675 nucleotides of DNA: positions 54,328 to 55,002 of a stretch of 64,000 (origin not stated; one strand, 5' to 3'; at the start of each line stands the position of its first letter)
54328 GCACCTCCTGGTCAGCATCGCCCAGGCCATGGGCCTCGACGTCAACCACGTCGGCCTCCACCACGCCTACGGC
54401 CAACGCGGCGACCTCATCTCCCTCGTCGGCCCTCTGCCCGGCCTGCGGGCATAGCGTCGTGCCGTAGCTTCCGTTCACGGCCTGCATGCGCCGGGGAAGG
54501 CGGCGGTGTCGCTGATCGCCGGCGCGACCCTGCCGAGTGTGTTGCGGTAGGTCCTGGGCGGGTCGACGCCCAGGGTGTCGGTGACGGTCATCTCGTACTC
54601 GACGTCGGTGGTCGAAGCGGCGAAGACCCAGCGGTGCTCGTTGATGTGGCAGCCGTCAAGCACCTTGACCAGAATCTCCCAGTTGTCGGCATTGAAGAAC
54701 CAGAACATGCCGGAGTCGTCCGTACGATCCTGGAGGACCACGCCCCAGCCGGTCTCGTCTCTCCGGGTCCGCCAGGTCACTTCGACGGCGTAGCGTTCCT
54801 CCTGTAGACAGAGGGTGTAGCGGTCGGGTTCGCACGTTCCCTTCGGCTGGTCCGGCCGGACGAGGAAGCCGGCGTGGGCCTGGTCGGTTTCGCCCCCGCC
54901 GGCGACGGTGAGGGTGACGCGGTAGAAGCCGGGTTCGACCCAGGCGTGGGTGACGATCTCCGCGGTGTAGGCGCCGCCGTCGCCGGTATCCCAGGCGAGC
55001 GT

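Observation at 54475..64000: Giant (>3160 aa, >9.5 kb) kexin-like protease / LRR / poly-Calx-beta surface protein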

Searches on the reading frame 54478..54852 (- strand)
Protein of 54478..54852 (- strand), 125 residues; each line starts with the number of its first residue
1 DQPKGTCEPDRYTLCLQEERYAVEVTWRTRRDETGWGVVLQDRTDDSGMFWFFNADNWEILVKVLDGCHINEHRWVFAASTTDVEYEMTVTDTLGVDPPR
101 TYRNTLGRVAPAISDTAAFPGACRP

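Call 24: search_protein_families(library=pfam, proteins=[window:54478-54852:-], max_evalue=1)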
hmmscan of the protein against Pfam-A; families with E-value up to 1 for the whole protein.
seq(125 aa): 0 families

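Call 25: find_homologous_proteins(query=window:54478-54852:-, max_evalue=0.001)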
Query seq(125 aa) (125 aa): 9 proteins with E <= 0.001 among 11 candidates.
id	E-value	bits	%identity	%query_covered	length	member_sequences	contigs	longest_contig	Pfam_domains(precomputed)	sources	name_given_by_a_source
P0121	5.6e-42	161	58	97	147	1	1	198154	-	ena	-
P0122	5.3e-36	141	57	98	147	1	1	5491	-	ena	-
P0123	2.7e-33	133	54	98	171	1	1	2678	-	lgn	-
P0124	4.0e-31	126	52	99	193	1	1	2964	PF00801.27,PF18911.7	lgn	-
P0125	7.0e-28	115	49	99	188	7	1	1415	PF00801.27,PF18911.7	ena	-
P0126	1.4e-27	114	48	98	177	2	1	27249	-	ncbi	-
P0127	3.1e-27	113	49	99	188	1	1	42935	PF00801.27,PF18911.7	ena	-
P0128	6.2e-27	112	51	94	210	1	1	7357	PF00801.27,PF18911.7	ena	-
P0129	1.9e-26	110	49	94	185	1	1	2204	PF00801.27,PF18911.7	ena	-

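Call 35: search_protein_representatives(alignment_id=A2)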
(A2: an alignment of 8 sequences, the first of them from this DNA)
Query: 8 sequences, 124 profile positions. Proteins with E-value up to 0.001 (for the whole library): 10032; up to 1e-10: 8812; up to 1e-30: 3650. The best 150 are listed.
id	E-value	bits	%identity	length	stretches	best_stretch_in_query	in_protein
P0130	2.2e-139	473.2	-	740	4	4-122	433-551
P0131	1.6e-131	447.9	-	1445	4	2-123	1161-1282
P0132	2.3e-119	408.6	-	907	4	3-122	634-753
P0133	5.5e-118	404.1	-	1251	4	1-123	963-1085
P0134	3.0e-97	337.1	-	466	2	1-123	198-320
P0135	3.6e-97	336.9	-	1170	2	2-123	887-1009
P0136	5.7e-97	336.2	-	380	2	2-122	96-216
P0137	8.7e-97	335.6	-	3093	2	2-123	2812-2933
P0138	1.0e-96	335.4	-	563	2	2-123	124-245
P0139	2.4e-96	334.2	-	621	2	3-123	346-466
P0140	5.8e-96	333.0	-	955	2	4-123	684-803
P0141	8.7e-96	332.4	-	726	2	2-123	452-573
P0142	1.4e-95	331.7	-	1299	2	2-123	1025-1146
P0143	3.5e-95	330.5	-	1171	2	2-123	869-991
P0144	3.9e-95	330.3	-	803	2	2-123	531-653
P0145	2.0e-94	328.0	-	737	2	3-123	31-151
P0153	8.9e-93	322.7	-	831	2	3-122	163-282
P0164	1.0e-91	319.3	-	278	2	1-123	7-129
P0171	1.2e-90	315.8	-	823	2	3-123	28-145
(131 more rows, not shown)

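Call 36: predict_structure(alignment_id=A2)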
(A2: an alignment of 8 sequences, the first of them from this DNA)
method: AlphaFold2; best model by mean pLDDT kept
length: 125 residues; sequences in the alignment: 8
mean_pLDDT: 90.6   pTM: 0.87
mean pLDDT of the five models: 90.6, 90.5, 90.4, 89.5, 83.6
residues with pLDDT >= 90: 90; 70-90: 29; 50-70: 6; < 50: 0
segments of 3 or more residues with pLDDT < 50: none
pLDDT, mean of each block of 10 residues (from residue 1): 85 95 94 92 91 78 94 94 91 96 88 93 81
secondary structure, 60 per line:
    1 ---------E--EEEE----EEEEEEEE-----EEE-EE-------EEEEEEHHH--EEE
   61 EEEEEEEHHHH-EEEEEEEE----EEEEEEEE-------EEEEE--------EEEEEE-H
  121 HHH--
elements in order: E13-16 E21-28 E34-36 E47-52 E58-67 H68-71 E73-80 E85-92 E100-104 E113-118 H120-123

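Call 39: search_protein_families(library=pfam, proteins=[P0131, P0133, P0135, P0137, P0145, P0153, P0171], max_evalue=0.0001)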
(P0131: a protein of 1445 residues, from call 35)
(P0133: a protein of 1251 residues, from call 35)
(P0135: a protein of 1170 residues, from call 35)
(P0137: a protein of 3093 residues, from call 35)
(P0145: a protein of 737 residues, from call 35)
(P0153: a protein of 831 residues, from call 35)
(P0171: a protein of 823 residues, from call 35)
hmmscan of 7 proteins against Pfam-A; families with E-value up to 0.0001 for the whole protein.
P0131 (1445 aa): 2 families
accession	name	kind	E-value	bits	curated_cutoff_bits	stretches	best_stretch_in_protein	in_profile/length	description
PF18911.6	PKD_4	-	5.9e-09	36.3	27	1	1100-1150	26-76/85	PKD domain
PF00801.26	PKD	-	8.3e-07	29.4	23.5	1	1093-1154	12-77/80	PKD domain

P0133 (1251 aa): 3 families
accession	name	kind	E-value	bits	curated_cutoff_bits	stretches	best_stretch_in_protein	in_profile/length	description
PF05345.18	He_PIG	-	1.3e-14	54.8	24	2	790-869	9-95/96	Putative Ig domain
PF13583.11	Reprolysin_4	-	6.8e-07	29.6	22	1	166-284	81-178/203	Metallo-peptidase family M12B Reprolysin-like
PF13582.12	Reprolysin_3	-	9.7e-06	26.6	22.4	1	121-247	4-122/123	Metallo-peptidase family M12B Reprolysin-like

P0135 (1170 aa): 4 families
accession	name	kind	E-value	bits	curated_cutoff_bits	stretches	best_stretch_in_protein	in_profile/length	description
PF00041.27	fn3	-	1.4e-26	92.9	25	2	394-480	2-82/84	Fibronectin type III domain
PF18911.6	PKD_4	-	3.1e-11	43.6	27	1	822-876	23-76/85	PKD domain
PF00801.26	PKD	-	1e-09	38.7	23.5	1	818-883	12-80/80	PKD domain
PF25059.1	FN3_DSCAM-DSCAML_C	-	3e-06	27.9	39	0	411-475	13-73/89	DSCAM/DSCAML C-terminal Fn3-like domain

P0137 (3093 aa): 6 families
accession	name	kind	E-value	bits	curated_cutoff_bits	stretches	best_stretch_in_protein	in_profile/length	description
PF13464.11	RodZ_C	-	4.3e-22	78.3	23.9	0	786-812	36-62/72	RodZ C-terminal domain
PF25374.1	Cadherin_FAT4_N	-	7.2e-19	68.4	35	0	668-687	62-81/85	FAT4-like, N-terminal cadherin-like domain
PF02590.22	SPOUT_MTase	-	1.4e-17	64.6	27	0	1611-1677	62-129/154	Predicted SPOUT methyltransferase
PF15780.11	ASH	-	4.7e-13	49.6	27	0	1503-1545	43-86/98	Abnormal spindle-like microcephaly-assoc'd, ASPM-SPD-2-Hydin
PF00041.27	fn3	-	1.6e-09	38.3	25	1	17-105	9-83/84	Fibronectin type III domain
PF00070.33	Pyr_redox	-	3e-06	28.1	22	0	305-320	3-18/82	Pyridine nucleotide-disulphide oxidoreductase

P0145 (737 aa): 2 families
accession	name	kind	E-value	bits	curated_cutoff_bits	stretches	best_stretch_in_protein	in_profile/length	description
PF13517.12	FG-GAP_3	-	9.5e-30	103.4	26.9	4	578-655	1-60/61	FG-GAP-like repeat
PF01839.29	FG-GAP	-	4.8e-18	65.1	22.1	1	509-541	2-35/37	FG-GAP repeat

P0153 (831 aa): 0 families

P0171 (823 aa): 0 families

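Call 40: fold_search(model_id=the predicted structure, library=pdb)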
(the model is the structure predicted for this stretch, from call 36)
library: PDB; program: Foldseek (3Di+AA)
matches with E <= 10: 535; with E <= 0.001: 0
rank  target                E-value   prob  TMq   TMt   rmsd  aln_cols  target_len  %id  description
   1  6yfe_AA               3.3e-01  0.69  0.42  0.40  16.9       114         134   11  Virus-like particle of Beihai levi-like virus 19 (released 2020-09-02)
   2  3tgv_A                3.5e-01  0.14  0.23  0.21  10.0        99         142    6  Crystal structure of HutZ,the heme storsge protein from Vibrio cholerae (released 2012-08-22)
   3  6s8v_A                4.1e-01  0.14  0.29  0.23  14.4       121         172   16  Structure of the high affinity Anticalin P3D11 in complex with the human CD98 heavy chain ectodomain (released 2020-03-04)
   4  2j55_J                4.1e-01  0.14  0.23  0.09  12.3       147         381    8  X-ray reduced Paraccocus denitrificans methylamine dehydrogenase O- quinone in complex with amicyanin. (released 2007-01-23)
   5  7by5                  4.1e-01  0.08  0.21  0.04  14.8       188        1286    9  Tetanus neurotoxin mutant-(H233A/E234Q/H237A/Y375F) (released 2021-02-17)
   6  6yfe_AB               5.1e-01  0.47  0.38  0.38  12.4       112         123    9  Virus-like particle of Beihai levi-like virus 19 (released 2020-09-02)
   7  1qbe_B                6.0e-01  0.41  0.39  0.37  14.9       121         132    9  BACTERIOPHAGE Q BETA CAPSID (released 1996-07-11)
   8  4l8h_B                6.0e-01  0.35  0.37  0.37  11.6       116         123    9  Bacteriophage Qbeta coat protein in complex with RNA operator hairpin (released 2013-10-02)
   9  3u0i                  6.3e-01  0.10  0.23  0.23  11.7       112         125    8  Crystal Structure of a probable FAD-binding, putative uncharacterized protein from Brucella melitensis (released 2011-10-12)
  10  2j56_H                7.0e-01  0.11  0.23  0.10  12.2       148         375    9  X-ray reduced Paraccocus denitrificans methylamine dehydrogenase N- semiquinone in complex with amicyanin. (released 2007-01-23)
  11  1mg2_A                7.0e-01  0.11  0.23  0.09  12.3       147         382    8  MUTATION OF ALPHA PHE55 OF METHYLAMINE DEHYDROGENASE ALTERS THE REORGANIZATION ENERGY AND ELECTRONIC COUPLING FOR ITS  (released 2002-12-11)
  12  3fkh_A                7.0e-01  0.09  0.25  0.25  14.2       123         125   10  Crystal structure of Putative pyridoxamine 5'-phosphate oxidase (NP_601736.1) from CORYNEBACTERIUM GLUTAMICUM ATCC 130 (released 2009-01-13)
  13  4l8h_A                7.4e-01  0.25  0.32  0.33  12.2       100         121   10  Bacteriophage Qbeta coat protein in complex with RNA operator hairpin (released 2013-10-02)
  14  8dpl_A                7.8e-01  0.13  0.27  0.28  12.8       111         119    6  Structure of EBOV GP lacking the mucin-like domain with 2.1.1D5 scFv and 6D6 scFv bound (released 2023-07-19)
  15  6tej_C                7.8e-01  0.13  0.27  0.27  15.1       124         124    9  Structure of apo IrtAB devoid SID in complex with sybody Syb_NL5 (released 2020-04-01)
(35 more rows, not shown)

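Call 44: search_solved_structures(query=A2, max_evalue=10)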
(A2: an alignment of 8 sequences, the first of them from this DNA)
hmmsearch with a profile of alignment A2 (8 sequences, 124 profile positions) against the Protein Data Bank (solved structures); distinct sequences matched with E-value up to 10: 9.
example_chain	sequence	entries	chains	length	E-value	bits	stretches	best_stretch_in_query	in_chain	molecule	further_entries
4ykm_A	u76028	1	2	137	0.14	15.2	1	45-89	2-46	Cellular retinoic acid-binding protein 2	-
1zx5_A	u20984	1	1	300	0.15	15.1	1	41-73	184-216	mannosephosphate isomerase, putative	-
1gpq_A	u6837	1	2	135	0.22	14.5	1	5-85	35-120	INHIBITOR OF VERTEBRATE LYSOZYME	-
1xs0_A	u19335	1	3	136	0.23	14.5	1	5-85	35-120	Inhibitor of vertebrate lysozyme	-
4i9r_A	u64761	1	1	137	0.79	12.7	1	47-87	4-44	Cellular retinoic acid-binding protein 2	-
5dmg_L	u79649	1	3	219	1.2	12.2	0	77-119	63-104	RB86 antibody Fab fragment light chain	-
7bwx_A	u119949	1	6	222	1.5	11.8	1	9-87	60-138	Ice-binding protein isoform1a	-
7bwy_A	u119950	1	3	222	1.6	11.7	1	9-87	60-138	Ice-binding protein isoform1a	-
7nks_D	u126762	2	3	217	4.5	10.3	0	77-120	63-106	Fab HTN-Gn1 light chain | Fab fragment HTN-Gn1 Light chain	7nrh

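Call 67: search_protein_families(library=ncbifam, proteins=[window:54478-54852:-, P0164, P0136], max_evalue=1)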
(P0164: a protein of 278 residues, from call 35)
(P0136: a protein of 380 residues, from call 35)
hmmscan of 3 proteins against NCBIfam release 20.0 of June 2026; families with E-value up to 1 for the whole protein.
seq(125 aa): 0 families

P0164 (278 aa): 1 family
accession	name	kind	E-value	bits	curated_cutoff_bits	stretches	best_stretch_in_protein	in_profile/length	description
NF058629.1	PA0111_fam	equivalog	0.0014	18.5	230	1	20-93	19-91/180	PA_0111/PP_0108 family redox-active disulfide protein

P0136 (380 aa): 2 families
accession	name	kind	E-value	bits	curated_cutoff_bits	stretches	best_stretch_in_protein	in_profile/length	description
TIGR00864.1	PCC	subfamily_domain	0.015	11.6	1861.4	1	37-90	1419-1472/2700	polycystin cation channel protein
NF058629.1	PA0111_fam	equivalog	0.022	14.6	230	1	272-342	22-90/180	PA_0111/PP_0108 family redox-active disulfide protein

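Call 70: search_protein_families(library=pfam, alignment_id=A4, max_evalue=0.0001)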
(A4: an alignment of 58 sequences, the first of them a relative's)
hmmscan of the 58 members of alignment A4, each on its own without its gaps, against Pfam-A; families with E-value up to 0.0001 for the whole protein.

A. member 1, P0130 (740 aa): 0 families

B. families by the number of members that match (of 58 scanned): 67 families (the first 25 are shown)
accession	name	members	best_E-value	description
PF18911.6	PKD_4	20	3.4e-55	PKD domain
PF00801.26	PKD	20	7.1e-41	PKD domain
PF00041.27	fn3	12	5.1e-25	Fibronectin type III domain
PF13688.12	Reprolysin_5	8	6.5e-09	Metallo-peptidase family M12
PF00413.30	Peptidase_M10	6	1.2e-13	Matrixin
PF16656.11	Pur_ac_phosph_N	6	1.2e-09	Purple acid Phosphatase, N-terminal domain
PF13582.12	Reprolysin_3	6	2.7e-08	Metallo-peptidase family M12B Reprolysin-like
PF10282.15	Lactonase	5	1.4e-57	Lactonase, 7-bladed beta-propeller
PF05345.18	He_PIG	4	2.7e-22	Putative Ig domain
PF17963.7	Big_9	4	1.3e-13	Bacterial Ig domain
PF22352.2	K319L-like_PKD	3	1.1e-22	K319L-like, PKD domain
PF08450.18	SGL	3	4.6e-16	SMP-30/Gluconolactonase/LRE-like region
PF23393.2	Beta-prop_WDR90_POC16_2nd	3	8.2e-12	WDR90/POC16, second beta-propeller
PF13583.11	Reprolysin_4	3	5.5e-10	Metallo-peptidase family M12B Reprolysin-like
PF25059.1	FN3_DSCAM-DSCAML_C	3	5.4e-09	DSCAM/DSCAML C-terminal Fn3-like domain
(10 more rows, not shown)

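Call 73: find_encoding_contigs(protein=P0121, flank=10000, max_places=2)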
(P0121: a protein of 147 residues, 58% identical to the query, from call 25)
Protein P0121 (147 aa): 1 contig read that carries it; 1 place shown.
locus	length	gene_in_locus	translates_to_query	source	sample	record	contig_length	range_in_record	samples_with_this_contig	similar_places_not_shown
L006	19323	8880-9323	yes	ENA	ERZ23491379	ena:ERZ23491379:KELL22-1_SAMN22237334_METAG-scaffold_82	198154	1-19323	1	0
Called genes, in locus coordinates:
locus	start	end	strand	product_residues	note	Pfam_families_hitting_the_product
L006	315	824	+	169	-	-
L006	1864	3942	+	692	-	-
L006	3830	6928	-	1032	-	-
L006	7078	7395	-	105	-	-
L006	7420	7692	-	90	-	-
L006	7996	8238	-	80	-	-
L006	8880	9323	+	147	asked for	-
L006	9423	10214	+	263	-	PF00378:ECH_1, PF16113:ECH_2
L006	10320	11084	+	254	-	PF00106:adh_short, PF08659:KR, PF13561:adh_short_C2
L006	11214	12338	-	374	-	PF02746:MR_MLE_N, PF13378:MR_MLE_C, PF26685:DUF8230_C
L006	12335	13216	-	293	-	-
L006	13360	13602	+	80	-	PF02604:PhdYeFM_antitox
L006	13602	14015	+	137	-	PF01850:PIN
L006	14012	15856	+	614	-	-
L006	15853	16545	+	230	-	PF02463:SMC_N (faint), PF00005:ABC_tran, PF13304:AAA_21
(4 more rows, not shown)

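Call 74: find_encoding_contigs(protein=P0126, flank=10000, max_places=2)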
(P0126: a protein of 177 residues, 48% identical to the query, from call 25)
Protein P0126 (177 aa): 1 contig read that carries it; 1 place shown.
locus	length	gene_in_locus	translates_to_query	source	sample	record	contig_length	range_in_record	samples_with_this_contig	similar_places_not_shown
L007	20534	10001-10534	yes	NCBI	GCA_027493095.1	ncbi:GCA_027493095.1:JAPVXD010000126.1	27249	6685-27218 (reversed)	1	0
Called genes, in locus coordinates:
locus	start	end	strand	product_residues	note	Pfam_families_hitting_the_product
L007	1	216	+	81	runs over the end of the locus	?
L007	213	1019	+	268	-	PF00005:ABC_tran, PF13304:AAA_21 (faint)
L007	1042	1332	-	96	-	PF10604:Polyketide_cyc2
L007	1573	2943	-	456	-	PF00067:p450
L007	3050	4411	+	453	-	PF00067:p450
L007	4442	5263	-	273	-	PF03781:FGE-sulfatase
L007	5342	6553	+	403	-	PF02771:Acyl-CoA_dh_N, PF02770:Acyl-CoA_dh_M, PF00441:Acyl-CoA_dh_1, PF08028:Acyl-CoA_dh_2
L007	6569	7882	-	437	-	PF00067:p450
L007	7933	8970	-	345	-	PF12833:HTH_18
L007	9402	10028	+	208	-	-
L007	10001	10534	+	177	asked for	-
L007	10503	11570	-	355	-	PF12833:HTH_18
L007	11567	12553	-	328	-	PF12833:HTH_18, PF00165:HTH_AraC (weak)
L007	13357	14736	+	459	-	PF00067:p450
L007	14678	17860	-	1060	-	PF00873:ACR_tran, PF03176:MMPL (weak)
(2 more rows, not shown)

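Call 87: fold_search(model_id=the predicted structure, library=viral)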
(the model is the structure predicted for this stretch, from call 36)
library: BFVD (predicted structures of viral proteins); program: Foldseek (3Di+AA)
matches with E <= 10: 512; with E <= 0.001: 0
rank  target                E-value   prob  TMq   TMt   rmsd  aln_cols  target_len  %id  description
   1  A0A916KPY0            1.5e-01  0.44  0.30  0.30   7.0       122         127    7  Uncharacterized protein [Choristoneura biennis entomopoxvirus]
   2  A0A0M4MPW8            1.9e-01  0.47  0.39  0.14  10.4       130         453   12  F21 [Felid gammaherpesvirus 1]
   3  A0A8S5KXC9            2.0e-01  0.54  0.38  0.37  11.3       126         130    7  Coat protein [ssRNA phage ESE006]
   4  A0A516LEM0            2.6e-01  0.30  0.23  0.34  13.4        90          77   11  (no name in the UniProt tables at hand)
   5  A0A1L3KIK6            3.2e-01  0.72  0.43  0.41  14.2       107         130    7  Capsid protein [Hubei levi-like virus 10]
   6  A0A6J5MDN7            3.2e-01  0.06  0.15  0.10  15.6       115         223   10  Uncharacterized protein [uncultured Caudovirales phage]
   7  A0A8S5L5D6            3.4e-01  0.16  0.23  0.20  15.4        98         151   13  Coat protein [ssRNA phage SRR7976301_11]
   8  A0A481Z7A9            3.8e-01  0.14  0.25  0.22  14.9       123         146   10  Uncharacterized protein [Pithovirus LCPAC201]
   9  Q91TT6                3.8e-01  0.12  0.25  0.12  16.6       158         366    5  T22.3 [Tupaiid herpesvirus 1 (strain 1)]
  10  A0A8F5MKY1            4.0e-01  0.28  0.31  0.26  15.0       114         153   10  Coat protein [Grapevine-associated levi-like virus 1]
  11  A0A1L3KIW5            4.0e-01  0.25  0.31  0.32  15.7       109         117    8  Uncharacterized protein [Wenling levi-like virus 1]
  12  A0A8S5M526            4.4e-01  0.16  0.26  0.14  16.3       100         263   13  Uncharacterized protein [Siphoviridae sp. ctulf7]
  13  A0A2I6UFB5            4.4e-01  0.11  0.22  0.18  10.4       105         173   10  Uncharacterized protein [Klebsiella phage vB_Kpn_F48]
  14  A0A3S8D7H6            4.7e-01  0.08  0.18  0.11   9.9       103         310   11  DNA replication accessory factor [Vombatid gammaherpesvirus 1]
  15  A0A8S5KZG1            5.0e-01  0.25  0.29  0.29  14.9        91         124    8  Coat protein [ssRNA phage Zoerhiza.4_19]
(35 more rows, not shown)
